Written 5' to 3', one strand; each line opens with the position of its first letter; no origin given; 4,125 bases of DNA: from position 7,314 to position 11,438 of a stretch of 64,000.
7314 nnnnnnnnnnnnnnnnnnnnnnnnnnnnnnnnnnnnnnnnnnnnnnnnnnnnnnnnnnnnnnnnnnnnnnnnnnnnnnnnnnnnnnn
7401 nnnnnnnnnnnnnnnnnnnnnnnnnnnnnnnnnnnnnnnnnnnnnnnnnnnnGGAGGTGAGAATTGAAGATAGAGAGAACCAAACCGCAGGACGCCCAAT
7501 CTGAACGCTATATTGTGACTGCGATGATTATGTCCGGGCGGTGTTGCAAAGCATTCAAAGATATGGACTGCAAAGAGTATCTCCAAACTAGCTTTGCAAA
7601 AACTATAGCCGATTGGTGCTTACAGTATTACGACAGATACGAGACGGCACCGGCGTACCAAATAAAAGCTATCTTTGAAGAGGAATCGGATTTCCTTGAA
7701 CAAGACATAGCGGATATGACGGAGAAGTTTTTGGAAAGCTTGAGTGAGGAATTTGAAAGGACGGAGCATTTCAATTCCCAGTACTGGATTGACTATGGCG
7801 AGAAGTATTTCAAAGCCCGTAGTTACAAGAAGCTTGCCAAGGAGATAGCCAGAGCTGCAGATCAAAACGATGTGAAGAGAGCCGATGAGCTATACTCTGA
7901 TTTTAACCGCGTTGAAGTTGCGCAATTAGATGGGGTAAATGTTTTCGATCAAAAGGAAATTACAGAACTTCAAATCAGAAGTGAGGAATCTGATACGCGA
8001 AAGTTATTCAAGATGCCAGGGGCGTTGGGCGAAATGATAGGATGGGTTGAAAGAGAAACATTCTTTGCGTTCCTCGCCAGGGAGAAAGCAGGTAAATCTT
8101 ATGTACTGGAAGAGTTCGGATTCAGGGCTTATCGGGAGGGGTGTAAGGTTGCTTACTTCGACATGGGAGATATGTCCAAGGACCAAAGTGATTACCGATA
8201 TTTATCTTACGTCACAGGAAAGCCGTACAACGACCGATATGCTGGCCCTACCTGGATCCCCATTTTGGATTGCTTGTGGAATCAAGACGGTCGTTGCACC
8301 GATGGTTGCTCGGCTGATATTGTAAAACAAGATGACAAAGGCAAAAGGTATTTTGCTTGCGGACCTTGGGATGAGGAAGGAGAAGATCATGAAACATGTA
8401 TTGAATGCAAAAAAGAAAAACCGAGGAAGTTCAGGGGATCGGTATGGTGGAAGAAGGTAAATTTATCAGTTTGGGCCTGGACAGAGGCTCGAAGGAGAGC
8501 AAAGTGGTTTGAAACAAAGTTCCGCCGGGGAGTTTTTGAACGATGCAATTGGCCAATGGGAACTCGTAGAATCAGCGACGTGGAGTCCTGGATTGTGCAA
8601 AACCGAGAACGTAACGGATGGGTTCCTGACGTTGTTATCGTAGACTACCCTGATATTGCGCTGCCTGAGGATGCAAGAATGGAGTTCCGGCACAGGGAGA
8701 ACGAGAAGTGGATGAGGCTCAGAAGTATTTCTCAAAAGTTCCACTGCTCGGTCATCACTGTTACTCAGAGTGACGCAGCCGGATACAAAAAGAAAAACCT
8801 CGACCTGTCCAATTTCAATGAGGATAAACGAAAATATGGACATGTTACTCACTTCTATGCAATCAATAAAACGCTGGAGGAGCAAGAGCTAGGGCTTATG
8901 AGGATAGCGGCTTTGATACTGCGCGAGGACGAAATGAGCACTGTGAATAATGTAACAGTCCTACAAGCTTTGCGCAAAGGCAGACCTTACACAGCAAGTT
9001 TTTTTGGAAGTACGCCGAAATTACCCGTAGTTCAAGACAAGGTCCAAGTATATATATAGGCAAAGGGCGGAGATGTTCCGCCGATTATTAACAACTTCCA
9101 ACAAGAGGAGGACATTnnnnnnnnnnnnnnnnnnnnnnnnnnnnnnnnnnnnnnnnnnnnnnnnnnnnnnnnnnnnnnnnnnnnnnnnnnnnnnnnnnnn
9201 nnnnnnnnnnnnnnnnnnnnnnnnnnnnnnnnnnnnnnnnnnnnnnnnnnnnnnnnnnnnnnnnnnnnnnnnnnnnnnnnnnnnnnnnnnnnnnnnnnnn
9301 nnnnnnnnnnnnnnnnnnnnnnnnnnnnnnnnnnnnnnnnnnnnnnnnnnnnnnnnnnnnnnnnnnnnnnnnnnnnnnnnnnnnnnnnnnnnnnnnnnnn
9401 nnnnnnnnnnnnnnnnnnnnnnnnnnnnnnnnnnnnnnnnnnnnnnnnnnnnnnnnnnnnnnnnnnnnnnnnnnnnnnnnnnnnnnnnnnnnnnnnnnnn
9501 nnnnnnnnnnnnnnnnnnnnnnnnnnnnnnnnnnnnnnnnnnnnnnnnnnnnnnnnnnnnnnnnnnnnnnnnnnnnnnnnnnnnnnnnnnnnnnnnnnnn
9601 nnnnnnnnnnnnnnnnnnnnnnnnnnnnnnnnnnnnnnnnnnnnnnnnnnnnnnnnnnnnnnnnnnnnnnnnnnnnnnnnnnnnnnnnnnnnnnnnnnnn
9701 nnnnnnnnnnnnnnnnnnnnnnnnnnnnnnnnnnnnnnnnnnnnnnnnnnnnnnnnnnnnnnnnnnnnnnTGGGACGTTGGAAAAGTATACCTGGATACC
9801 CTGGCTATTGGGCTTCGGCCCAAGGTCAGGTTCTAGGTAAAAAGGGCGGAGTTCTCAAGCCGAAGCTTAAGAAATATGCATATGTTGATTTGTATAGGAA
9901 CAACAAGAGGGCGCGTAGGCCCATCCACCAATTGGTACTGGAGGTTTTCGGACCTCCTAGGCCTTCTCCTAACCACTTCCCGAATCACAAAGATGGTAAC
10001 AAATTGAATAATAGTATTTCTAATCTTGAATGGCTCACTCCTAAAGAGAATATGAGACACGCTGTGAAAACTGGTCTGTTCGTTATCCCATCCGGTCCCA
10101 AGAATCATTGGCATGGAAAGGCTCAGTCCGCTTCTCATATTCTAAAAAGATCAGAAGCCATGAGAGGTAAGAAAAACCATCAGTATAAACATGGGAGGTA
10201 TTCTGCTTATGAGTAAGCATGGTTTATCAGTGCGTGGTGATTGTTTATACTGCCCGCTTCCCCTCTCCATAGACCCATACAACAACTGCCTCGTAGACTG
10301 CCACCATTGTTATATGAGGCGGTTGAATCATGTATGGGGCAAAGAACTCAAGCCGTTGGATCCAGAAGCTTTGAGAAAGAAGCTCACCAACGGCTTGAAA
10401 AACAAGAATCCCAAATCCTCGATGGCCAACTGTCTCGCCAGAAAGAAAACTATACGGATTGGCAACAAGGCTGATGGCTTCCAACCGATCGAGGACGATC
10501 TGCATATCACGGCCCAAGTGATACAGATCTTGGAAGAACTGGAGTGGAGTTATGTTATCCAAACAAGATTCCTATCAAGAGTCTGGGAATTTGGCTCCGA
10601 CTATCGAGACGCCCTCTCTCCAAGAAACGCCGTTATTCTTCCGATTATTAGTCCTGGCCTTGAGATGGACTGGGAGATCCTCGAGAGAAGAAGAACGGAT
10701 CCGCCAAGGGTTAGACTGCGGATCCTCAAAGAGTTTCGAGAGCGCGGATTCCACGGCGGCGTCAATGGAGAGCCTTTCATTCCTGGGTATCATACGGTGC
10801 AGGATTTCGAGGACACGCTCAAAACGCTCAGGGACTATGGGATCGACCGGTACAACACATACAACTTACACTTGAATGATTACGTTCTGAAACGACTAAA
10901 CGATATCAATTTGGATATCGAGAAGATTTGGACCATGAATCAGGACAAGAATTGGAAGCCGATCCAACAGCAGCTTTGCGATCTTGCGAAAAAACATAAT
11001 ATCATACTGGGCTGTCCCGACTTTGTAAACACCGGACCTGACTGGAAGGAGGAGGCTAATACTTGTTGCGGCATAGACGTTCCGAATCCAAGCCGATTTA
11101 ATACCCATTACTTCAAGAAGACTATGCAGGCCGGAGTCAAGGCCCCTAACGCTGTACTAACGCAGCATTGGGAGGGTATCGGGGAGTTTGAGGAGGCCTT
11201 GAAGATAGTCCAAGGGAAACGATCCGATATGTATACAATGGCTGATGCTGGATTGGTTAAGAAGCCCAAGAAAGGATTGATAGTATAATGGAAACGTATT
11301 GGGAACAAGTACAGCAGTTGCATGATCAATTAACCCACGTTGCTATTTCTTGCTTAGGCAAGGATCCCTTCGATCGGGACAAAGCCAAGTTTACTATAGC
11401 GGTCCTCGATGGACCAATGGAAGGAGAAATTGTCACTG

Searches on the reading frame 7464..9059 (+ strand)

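Call 10: search_protein_families(library=phrogs, proteins=[window:7464-9059:+], max_evalue=0.001)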
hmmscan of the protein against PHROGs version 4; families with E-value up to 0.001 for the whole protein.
window:7464-9059:+ (531 aa): 1 family
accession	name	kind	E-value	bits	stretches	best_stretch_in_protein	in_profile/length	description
phrog_19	-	DNA, RNA and nucleotide metabolism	6.3e-26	92.4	2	4-259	154-413/621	DnaB-like replicative helicase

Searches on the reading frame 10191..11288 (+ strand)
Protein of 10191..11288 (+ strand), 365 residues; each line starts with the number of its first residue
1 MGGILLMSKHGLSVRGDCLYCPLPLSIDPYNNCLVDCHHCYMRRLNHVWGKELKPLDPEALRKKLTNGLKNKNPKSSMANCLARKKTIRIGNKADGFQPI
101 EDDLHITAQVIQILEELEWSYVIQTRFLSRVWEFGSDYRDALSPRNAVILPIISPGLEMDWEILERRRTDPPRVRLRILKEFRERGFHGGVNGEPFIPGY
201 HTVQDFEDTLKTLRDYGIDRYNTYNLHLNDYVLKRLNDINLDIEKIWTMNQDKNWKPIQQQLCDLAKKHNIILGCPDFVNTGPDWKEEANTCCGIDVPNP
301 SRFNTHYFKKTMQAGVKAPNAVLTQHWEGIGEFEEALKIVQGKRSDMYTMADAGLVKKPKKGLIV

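Call 10: search_protein_families(library=phrogs, proteins=[window:10191-11288:+], max_evalue=0.001)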
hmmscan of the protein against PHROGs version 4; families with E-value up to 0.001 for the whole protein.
window:10191-11288:+ (365 aa): 1 family
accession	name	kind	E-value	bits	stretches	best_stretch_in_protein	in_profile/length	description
phrog_13321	-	unknown function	4.5e-12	46.7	1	26-221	45-230/307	-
